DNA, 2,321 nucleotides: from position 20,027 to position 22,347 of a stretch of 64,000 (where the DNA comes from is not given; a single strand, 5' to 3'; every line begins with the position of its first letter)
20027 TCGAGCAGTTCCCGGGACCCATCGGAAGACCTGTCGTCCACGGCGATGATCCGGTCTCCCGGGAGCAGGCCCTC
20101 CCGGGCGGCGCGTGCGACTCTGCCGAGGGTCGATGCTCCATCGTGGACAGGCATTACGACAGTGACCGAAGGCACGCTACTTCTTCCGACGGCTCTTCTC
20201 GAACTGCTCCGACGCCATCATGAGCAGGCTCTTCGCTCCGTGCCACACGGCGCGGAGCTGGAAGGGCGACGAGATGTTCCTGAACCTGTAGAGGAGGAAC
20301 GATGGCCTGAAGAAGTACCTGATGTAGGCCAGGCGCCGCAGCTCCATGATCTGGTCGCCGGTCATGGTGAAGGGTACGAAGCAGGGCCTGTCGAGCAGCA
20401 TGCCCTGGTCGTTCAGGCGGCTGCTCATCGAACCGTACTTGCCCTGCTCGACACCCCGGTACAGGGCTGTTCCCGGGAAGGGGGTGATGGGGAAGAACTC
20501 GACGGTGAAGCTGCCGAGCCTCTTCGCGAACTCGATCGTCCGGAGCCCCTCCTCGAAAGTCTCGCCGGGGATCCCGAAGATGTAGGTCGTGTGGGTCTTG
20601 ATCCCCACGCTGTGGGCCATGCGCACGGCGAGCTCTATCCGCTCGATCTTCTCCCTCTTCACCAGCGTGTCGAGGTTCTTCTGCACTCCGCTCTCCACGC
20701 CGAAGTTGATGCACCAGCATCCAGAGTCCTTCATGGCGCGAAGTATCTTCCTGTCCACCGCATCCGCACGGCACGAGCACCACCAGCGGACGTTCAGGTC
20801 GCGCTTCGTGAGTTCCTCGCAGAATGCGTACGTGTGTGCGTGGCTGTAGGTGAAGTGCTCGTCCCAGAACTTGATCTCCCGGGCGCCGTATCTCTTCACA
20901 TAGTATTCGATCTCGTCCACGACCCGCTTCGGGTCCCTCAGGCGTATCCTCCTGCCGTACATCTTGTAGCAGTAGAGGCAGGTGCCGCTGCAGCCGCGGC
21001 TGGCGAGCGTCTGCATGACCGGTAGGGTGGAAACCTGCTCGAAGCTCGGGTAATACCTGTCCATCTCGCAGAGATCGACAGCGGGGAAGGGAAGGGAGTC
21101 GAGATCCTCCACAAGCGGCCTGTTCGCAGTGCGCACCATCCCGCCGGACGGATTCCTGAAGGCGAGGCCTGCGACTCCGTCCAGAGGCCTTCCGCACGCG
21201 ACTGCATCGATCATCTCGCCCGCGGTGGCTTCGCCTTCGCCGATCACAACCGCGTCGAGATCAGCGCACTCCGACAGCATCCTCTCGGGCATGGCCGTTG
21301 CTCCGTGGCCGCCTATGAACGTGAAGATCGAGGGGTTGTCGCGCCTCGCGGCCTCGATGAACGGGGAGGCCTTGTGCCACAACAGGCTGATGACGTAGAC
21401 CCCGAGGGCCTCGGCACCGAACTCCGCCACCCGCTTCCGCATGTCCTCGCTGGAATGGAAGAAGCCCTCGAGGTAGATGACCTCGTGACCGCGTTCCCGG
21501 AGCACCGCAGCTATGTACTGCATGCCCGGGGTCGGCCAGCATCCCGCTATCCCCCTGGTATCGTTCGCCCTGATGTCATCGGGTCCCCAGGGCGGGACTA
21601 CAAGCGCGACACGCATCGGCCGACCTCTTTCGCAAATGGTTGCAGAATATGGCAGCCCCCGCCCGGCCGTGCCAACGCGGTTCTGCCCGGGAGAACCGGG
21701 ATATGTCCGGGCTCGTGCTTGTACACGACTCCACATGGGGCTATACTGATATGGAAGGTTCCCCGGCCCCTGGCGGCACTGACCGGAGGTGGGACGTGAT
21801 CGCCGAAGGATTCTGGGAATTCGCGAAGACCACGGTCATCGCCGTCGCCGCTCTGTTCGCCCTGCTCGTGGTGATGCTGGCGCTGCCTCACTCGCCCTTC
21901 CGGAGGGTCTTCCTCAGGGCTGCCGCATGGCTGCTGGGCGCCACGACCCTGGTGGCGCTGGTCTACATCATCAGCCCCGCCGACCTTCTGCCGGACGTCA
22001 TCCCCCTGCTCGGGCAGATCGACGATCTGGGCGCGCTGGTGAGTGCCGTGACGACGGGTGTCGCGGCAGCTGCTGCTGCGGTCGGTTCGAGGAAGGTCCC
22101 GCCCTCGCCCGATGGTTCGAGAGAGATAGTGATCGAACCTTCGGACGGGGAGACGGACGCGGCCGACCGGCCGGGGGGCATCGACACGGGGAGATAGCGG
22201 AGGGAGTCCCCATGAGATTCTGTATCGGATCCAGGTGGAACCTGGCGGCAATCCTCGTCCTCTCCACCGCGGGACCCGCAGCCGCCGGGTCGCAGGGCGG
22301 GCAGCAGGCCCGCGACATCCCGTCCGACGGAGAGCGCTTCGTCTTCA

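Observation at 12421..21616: Three cobalamin-dependent radical SAM enzymes interleaved with three GT2 synthases and a GT-C transferase: a compact tailoring locus whose product is not obvious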

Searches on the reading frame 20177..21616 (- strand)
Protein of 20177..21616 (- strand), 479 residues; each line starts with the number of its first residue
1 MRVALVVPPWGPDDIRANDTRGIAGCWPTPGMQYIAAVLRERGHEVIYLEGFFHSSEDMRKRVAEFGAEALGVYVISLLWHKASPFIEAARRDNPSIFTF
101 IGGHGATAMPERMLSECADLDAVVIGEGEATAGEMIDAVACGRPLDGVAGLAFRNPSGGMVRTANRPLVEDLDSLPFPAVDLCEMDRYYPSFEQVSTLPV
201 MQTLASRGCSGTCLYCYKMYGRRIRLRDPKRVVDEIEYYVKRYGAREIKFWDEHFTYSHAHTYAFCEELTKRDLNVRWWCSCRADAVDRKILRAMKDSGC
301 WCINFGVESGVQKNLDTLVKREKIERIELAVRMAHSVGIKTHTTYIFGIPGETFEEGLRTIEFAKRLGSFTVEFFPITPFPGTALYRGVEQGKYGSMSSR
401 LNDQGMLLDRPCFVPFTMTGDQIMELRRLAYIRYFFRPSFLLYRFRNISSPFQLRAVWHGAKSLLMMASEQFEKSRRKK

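Call 4: search_protein_families(library=pfam, proteins=[window:20177-21616:-], max_evalue=0.01)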
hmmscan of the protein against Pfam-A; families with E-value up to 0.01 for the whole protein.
window:20177-21616:- (479 aa): 2 families
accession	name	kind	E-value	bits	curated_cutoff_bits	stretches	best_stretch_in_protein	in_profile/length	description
PF02310.24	B12-binding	-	3e-20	72.7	32.1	1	23-133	8-118/121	B12 binding domain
PF04055.27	Radical_SAM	-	1.3e-19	71.4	29.5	1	206-364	4-166/166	Radical SAM superfamily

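Call 5: search_protein_families(library=ncbifam, proteins=[window:20177-21616:-], max_evalue=0.01)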
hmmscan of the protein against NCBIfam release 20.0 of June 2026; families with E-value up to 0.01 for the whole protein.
window:20177-21616:- (479 aa): 25 families
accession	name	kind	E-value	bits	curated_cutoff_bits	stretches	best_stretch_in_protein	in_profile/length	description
TIGR03471.1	HpnJ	equivalog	9e-54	183.1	577.6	1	87-443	88-441/472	hopanoid biosynthesis associated radical SAM protein HpnJ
TIGR02026.1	BchE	equivalog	1.8e-48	165.7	481.35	1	22-464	15-455/497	magnesium-protoporphyrin IX monomethyl ester anaerobic oxidative cyclase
NF050148.1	rSAM_ApyD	equivalog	9.3e-46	156.4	750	1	69-401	76-406/645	RiPP biosynthesis radical SAM protein ApyD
TIGR04385.1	B12_rSAM_cofa1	equivalog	1e-37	130.4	450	1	58-358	52-355/438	B12 lower ligand biosynthesis radical SAM protein BzaD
TIGR04072.2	rSAM_ladder_B12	equivalog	1.7e-33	115.9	360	1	31-387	20-370/443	lipid biosynthesis B12-binding/radical SAM protein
NF033070.1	rSAM_AprD4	equivalog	8e-31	107.4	500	1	166-387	164-388/456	AprD4 family radical SAM diol-dehydratase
NF038361.1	rSAM_Sden_1168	equivalog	2.1e-30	105.8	575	1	94-387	168-471/560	Sden_1168 family B12-binding radical SAM P-methyltransferase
TIGR04479.1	bcpD_PhpK_rSAM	subfamily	1.6e-29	102.7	600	1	29-366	72-408/504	PhpK family radical SAM P-methyltransferase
TIGR04367.1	HpnR_B12_rSAM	equivalog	1.6e-27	96.2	650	1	31-388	24-372/490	hopanoid C-3 methylase HpnR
TIGR04014.1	B12_SAM_MJ_0865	equivalog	1.5e-26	93.2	360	1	31-388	13-357/434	methyl-coenzyme M reductase glutamine C-methyltransferase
TIGR04013.1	B12_SAM_MJ_1487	hypoth_equivalog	2.1e-23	82.8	251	2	72-250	45-202/382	TIGR04013 family B12-binding domain/radical SAM domain-containing protein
TIGR04295.1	B12_rSAM_oligo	hypoth_equivalog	2.1e-22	79.4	400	1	32-387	28-382/422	TIGR04295 family B12-binding domain-containing radical SAM protein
TIGR03975.1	rSAM_ocin_1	subfamily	2.2e-22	79.3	281.85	1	90-356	151-419/606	RiPP maturation radical SAM C-methyltransferase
NF033712.0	B12_rSAM_KedN5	subfamily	2.3e-20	72.3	700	1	77-400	72-400/624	KedN5 family methylcobalamin-dependent radical SAM C-methyltransferase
NF040546.1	rSAM_CUAEP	equivalog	1.7e-15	56.7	500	1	34-366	18-340/468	CUAEP/CCAEP-tail radical SAM (seleno)protein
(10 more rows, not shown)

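Call 27: find_homologous_proteins(query=window:20177-21616:-, max_evalue=1e-10)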
Query window:20177-21616:- (479 aa): 2056 proteins with E <= 1e-10 among 8000 candidates; the best 120 are listed.
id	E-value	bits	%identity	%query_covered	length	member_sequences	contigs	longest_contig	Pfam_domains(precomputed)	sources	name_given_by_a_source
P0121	0.0e+0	1064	94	100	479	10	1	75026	PF04055.28,PF02310.25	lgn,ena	-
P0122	5.8e-275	930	79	100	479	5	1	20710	PF04055.28,PF02310.25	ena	-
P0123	6.6e-273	924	80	100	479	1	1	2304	PF04055.28,PF02310.25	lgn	-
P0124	2.3e-270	915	79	100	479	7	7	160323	PF04055.28,PF02310.25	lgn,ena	-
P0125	3.3e-268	908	79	100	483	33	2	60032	PF04055.28,PF02310.25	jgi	-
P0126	4.9e-268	908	78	100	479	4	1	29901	PF04055.28,PF02310.25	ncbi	-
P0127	1.8e-264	896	79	99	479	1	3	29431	PF04055.28,PF02310.25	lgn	-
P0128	2.9e-260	882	76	100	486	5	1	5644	PF04055.28,PF02310.25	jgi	jgi:anaerobic magnesium-protoporphyrin IX monomethyl ester cyclase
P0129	6.4e-251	851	72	100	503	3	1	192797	PF04055.28,PF02310.25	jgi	-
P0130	1.6e-250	850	71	100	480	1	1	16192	PF04055.28,PF02310.25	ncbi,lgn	-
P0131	9.4e-250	847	74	100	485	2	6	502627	PF04055.28,PF02310.25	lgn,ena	-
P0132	2.0e-249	846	73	100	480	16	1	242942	PF04055.28,PF02310.25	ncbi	-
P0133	7.4e-249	844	73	99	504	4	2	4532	PF04055.28,PF02310.25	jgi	jgi:anaerobic magnesium-protoporphyrin IX monomethyl ester cyclase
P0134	2.8e-248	842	71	100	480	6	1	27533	PF04055.28,PF02310.25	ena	-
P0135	3.9e-248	842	71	100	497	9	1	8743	PF04055.28,PF02310.25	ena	-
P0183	2.2e-152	526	51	97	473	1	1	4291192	PF04055.28,PF02310.25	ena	-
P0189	8.0e-148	511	50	97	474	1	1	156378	PF04055.28,PF02310.25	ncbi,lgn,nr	ncbi:radical SAM protein [bacterium]|nr:radical SAM protein [candidate division CSSED10-310 bacteriu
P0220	1.2e-121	425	41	97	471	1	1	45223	PF04055.28,PF02310.25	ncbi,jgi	jgi:radical SAM superfamily enzyme YgiQ (UPF0313 family)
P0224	3.9e-107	377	41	97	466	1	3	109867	PF04055.28,PF02310.25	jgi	jgi:anaerobic magnesium-protoporphyrin IX monomethyl ester cyclase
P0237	5.7e-104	366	42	100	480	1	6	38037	PF04055.28,PF02310.25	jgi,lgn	-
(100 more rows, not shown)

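Call 28: find_encoding_contigs(protein=P0183, flank=10000, max_places=1)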
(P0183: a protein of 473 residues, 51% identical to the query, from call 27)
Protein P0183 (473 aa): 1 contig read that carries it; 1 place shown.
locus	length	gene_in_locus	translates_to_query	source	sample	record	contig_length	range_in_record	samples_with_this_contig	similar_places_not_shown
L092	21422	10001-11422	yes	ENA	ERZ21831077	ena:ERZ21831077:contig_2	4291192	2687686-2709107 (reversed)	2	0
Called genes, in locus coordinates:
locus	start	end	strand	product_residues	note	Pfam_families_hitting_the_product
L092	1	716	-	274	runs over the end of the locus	-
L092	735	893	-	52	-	-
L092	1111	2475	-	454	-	PF12895:ANAPC3 (faint), PF13424:TPR_12 (faint)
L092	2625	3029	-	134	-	-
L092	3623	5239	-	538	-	PF13424:TPR_12 (faint), PF13428:TPR_14 (faint)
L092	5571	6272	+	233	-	PF00589:Phage_integrase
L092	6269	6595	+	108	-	-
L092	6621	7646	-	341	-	-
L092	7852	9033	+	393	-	PF00557:Peptidase_M24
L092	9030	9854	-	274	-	PF06691:DUF1189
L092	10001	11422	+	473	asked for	PF02310:B12-binding, PF04055:Radical_SAM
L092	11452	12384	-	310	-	PF01384:PHO4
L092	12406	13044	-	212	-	PF01865:PhoU_div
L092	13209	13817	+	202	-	PF01206:TusA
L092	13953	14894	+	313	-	PF00586:AIRS, PF02769:AIRS_C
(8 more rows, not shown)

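Call 29: find_encoding_contigs(protein=P0189, flank=10000, max_places=1)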
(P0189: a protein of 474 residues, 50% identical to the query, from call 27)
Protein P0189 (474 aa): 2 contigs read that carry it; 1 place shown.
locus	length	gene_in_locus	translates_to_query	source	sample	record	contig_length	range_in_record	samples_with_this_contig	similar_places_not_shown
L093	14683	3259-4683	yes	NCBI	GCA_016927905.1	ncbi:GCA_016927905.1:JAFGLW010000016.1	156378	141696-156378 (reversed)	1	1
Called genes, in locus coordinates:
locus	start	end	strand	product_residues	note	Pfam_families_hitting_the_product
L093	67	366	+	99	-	PF00589:Phage_integrase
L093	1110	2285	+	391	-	PF00557:Peptidase_M24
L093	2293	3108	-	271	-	PF06691:DUF1189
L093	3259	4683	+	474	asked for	PF02310:B12-binding, PF04055:Radical_SAM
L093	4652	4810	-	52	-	-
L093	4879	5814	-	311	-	PF00126:HTH_1, PF03466:LysR_substrate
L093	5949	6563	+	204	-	PF01206:TusA, PF02635:DsrE (faint)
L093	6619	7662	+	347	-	-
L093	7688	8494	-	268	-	PF01925:TauE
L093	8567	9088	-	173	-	PF03544:TonB_C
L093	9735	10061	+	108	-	PF12836:HHH_3, PF00633:HHH (faint), PF14520:HHH_5 (weak)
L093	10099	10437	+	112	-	PF00436:SSB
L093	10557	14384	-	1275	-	PF12969:DUF3857, PF01841:Transglut_core, PF12969:DUF3857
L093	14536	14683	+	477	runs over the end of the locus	-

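Call 30: find_encoding_contigs(protein=P0224, flank=10000, max_places=1)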
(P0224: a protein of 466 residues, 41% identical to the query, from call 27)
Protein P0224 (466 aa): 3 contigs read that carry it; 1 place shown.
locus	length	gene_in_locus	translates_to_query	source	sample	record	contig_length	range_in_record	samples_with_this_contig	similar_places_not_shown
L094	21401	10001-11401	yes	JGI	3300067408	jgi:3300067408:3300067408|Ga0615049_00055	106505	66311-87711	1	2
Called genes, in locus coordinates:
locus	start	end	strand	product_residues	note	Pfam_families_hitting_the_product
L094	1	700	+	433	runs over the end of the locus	PF02321:OEP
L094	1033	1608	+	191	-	PF00196:GerE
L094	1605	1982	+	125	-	PF00190:Cupin_1 (weak), PF07883:Cupin_2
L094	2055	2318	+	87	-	-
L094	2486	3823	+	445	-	PF04055:Radical_SAM, PF06969:HemN_C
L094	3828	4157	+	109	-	PF02627:CMD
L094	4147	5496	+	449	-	PF04055:Radical_SAM, PF06969:HemN_C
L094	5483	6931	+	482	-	PF01136:Peptidase_U32, PF11084:DUF2621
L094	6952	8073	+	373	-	PF02525:Flavodoxin_2, PF03358:FMN_red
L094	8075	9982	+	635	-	-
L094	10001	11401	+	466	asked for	PF02310:B12-binding, PF04055:Radical_SAM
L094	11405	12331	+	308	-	PF00535:Glycos_transf_2 (weak), PF13641:Glyco_tranf_2_3 (weak), PF13632:Glyco_trans_2_3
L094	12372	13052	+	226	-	PF00483:NTP_transferase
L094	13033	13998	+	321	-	PF04321:RmlD_sub_bind, PF01073:3Beta_HSD, PF01370:Epimerase, PF02719:Polysacc_synt_2, PF16363:GDP_Man_Dehyd, PF07993:NAD_binding_4 (weak)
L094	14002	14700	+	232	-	PF00535:Glycos_transf_2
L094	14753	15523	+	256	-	PF00561:Abhydrolase_1, PF00975:Thioesterase (faint), PF12146:Hydrolase_4, PF12697:Abhydrolase_6, PF03096:Ndr (weak), PF08840:BAAT_C (weak), PF00561:Abhydrolase_1 (weak)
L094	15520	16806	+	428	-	PF02310:B12-binding, PF04055:Radical_SAM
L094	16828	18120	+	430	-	PF00999:Na_H_Exchanger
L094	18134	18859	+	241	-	PF13489:Methyltransf_23, PF13847:Methyltransf_31 (weak), PF08241:Methyltransf_11, PF08242:Methyltransf_12, PF13649:Methyltransf_25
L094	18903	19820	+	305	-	PF04909:Amidohydro_2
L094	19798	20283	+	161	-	-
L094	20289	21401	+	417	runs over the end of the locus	PF00109:ketoacyl-synt, PF02801:Ketoacyl-synt_C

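Call 34: search_solved_structures(query=window:20177-21616:-, max_evalue=0.001)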
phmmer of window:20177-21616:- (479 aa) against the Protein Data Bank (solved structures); distinct sequences matched with E-value up to 0.001: 4.
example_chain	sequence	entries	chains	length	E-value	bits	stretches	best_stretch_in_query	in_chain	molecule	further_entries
6fd2_B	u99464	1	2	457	2.7e-26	95.3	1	164-392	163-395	Putative apramycin biosynthetic oxidoreductase 4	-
9ccb_A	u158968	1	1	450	1.8e-14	56.4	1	98-386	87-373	Radical SAM core domain-containing protein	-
6wte_A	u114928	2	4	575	2.1e-09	39.6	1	203-369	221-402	B12-binding domain-containing protein | Tryptophan-C2-methyltransferase containing B12-binding domain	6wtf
9n1b_A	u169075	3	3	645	0.0002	23.3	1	89-355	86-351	Radical SAM protein | Radical SAM enzyme CysS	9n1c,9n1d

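Call 62: search_protein_families(library=pfam, proteins=[L094:8075-9982:+], max_evalue=0.0001)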
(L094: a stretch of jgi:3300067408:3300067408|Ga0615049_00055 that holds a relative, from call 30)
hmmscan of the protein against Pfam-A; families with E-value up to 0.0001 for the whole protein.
L094:8075-9982:+ (635 aa): 0 families

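Call 67: find_encoding_contigs(protein=P0220, flank=8000, max_places=1)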
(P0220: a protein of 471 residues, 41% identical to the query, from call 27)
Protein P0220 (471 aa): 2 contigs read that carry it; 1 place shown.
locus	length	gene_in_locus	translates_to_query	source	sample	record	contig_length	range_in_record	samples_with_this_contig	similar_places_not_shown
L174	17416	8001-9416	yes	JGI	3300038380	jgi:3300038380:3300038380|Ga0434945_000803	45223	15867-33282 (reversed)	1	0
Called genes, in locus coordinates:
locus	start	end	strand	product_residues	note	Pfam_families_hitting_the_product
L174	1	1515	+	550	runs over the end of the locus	PF13231:PMT_2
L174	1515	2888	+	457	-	PF00535:Glycos_transf_2, PF13489:Methyltransf_23, PF05175:MTS, PF08241:Methyltransf_11, PF08242:Methyltransf_12, PF13649:Methyltransf_25, PF13847:Methyltransf_31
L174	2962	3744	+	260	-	PF00483:NTP_transferase, PF12804:NTP_transf_3 (faint)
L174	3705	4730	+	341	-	PF05368:NmrA (weak), PF01073:3Beta_HSD, PF01370:Epimerase, PF02719:Polysacc_synt_2, PF04321:RmlD_sub_bind, PF07993:NAD_binding_4, PF08659:KR (weak), PF16363:GDP_Man_Dehyd, +1 more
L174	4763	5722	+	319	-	PF00106:adh_short (faint), PF04321:RmlD_sub_bind, PF01073:3Beta_HSD, PF01370:Epimerase, PF02719:Polysacc_synt_2, PF07993:NAD_binding_4 (faint), PF16363:GDP_Man_Dehyd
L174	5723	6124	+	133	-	PF00908:dTDP_sugar_isom (weak), PF05523:FdtA, PF00190:Cupin_1 (weak), PF14667:Polysacc_synt_C, PF07883:Cupin_2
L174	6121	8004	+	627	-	PF13231:PMT_2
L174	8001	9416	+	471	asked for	PF02310:B12-binding, PF04055:Radical_SAM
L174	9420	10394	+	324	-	PF13641:Glyco_tranf_2_3, PF00535:Glycos_transf_2, PF13632:Glyco_trans_2_3 (weak)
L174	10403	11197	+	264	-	PF13641:Glyco_tranf_2_3, PF00535:Glycos_transf_2, PF10111:Glyco_tranf_2_2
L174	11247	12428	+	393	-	PF00535:Glycos_transf_2, PF26629:GT2_TM_C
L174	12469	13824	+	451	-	PF01073:3Beta_HSD, PF01370:Epimerase, PF02719:Polysacc_synt_2, PF04321:RmlD_sub_bind, PF05368:NmrA, PF07993:NAD_binding_4 (faint), PF13460:NAD_binding_10, PF16363:GDP_Man_Dehyd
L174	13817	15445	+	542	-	PF05199:GMC_oxred_C (weak)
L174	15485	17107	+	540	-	PF13231:PMT_2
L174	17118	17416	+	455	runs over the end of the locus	-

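Call 68: find_encoding_contigs(protein=P0237, flank=8000, max_places=1)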
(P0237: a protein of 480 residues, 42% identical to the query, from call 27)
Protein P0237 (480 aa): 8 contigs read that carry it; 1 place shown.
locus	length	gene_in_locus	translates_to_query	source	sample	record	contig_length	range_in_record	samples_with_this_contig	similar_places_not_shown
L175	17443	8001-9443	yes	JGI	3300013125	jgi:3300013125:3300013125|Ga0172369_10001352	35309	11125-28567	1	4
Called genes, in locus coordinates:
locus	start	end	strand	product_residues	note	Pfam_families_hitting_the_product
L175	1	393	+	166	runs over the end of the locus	PF02915:Rubrerythrin, PF09537:DUF2383 (faint), PF13668:Ferritin_2 (weak)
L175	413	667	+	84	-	-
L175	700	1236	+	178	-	-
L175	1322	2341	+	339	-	PF01075:Glyco_transf_9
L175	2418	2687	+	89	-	-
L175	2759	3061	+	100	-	PF02635:DsrE (weak)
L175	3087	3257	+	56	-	-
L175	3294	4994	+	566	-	PF13231:PMT_2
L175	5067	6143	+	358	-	PF04143:Sulf_transp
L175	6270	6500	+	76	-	-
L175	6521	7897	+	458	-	PF00070:Pyr_redox (faint), PF01266:DAO (faint), PF07992:Pyr_redox_2 (faint), PF13450:NAD_binding_8, PF01593:Amino_oxidase, PF03275:GLF (faint)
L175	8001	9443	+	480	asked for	PF02310:B12-binding, PF04055:Radical_SAM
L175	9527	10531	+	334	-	PF05569:Peptidase_M56, PF01435:Peptidase_M48 (weak)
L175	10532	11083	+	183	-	-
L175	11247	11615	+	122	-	-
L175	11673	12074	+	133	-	-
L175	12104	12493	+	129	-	-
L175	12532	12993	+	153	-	PF14522:Cytochrome_C7 (faint)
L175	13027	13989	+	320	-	PF00037:Fer4 (faint), PF12797:Fer4_2 (faint), PF12837:Fer4_6 (faint), PF13187:Fer4_9 (faint), PF13247:Fer4_11, PF12838:Fer4_7 (weak), PF13237:Fer4_10 (weak)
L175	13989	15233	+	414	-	PF03916:NrfD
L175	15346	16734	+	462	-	PF02085:Cytochrom_CIII (faint), PF03264:Cytochrom_NNT (faint), PF09699:Paired_CXXCH_1 (faint), PF14522:Cytochrome_C7 (faint), PF22113:Mtrc-MtrF_II-IV_dom (faint), PF14537:Cytochrom_c3_2 (weak)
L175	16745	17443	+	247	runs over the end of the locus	PF01292:Ni_hydr_CYTB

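Call 81: predict_structure(alignment_id=A3)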
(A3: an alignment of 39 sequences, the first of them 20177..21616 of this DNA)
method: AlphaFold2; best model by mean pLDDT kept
length: 479 residues; sequences in the alignment: 39
mean_pLDDT: 93.0   pTM: 0.90
mean pLDDT of the five models: 93.0, 92.9, 92.3, 91.0, 89.3
residues with pLDDT >= 90: 370; 70-90: 108; 50-70: 1; < 50: 0
segments of 3 or more residues with pLDDT < 50: none
pLDDT, mean of each block of 10 residues (from residue 1): 96 85 87 96 97 96 98 87 95 97 88 94 93 97 95 93 93 94 92 87 93 86 94 97 95 94 98 96 95 98 96 96 95 98 96 98 96 91 90 90 80 94 94 92 88 88 89 81
secondary structure, 60 per line:
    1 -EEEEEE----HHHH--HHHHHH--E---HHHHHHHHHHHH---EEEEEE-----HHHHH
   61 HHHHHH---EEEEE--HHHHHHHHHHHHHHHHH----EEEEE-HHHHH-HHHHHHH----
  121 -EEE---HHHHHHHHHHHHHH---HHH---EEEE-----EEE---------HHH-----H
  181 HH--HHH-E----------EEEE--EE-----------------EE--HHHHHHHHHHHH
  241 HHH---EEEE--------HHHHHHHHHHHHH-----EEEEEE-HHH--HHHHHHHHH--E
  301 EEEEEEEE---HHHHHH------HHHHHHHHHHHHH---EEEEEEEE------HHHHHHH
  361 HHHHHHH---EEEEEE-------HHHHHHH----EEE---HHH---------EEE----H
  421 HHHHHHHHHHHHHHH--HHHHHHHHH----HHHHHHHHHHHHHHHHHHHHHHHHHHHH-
elements in order: E2-7 H12-15 H18-23 H30-41 E45-50 H56-66 E70-74 H77-93 E98-102 H104-108 H110-116 E122-124 H128-141 E151-154 E160-162 E200-203 H229-243 E247-250 H259-271 E277-282 H289-297 E300-308 H312-317 H324-336 E340-347 H354-367 E371-376 H384-390 E395-397 E413-415 H420-435 H438-446 H451-478

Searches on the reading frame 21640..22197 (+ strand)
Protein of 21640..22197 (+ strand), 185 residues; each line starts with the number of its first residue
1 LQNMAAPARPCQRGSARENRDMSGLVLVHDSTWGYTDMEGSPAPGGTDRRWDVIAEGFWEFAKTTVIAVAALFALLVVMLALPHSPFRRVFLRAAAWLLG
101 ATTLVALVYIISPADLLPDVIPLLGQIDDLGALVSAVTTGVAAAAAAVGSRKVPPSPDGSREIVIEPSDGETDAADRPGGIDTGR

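Call 7: search_protein_families(library=pfam, proteins=[window:21640-22197:+], max_evalue=0.01)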
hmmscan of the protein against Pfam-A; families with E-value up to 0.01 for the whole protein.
window:21640-22197:+ (185 aa): 1 family
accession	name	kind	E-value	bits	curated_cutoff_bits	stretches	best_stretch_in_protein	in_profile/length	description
PF06803.17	DUF1232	-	2.9e-10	40.1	23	1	104-133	6-35/37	Protein of unknown function (DUF1232)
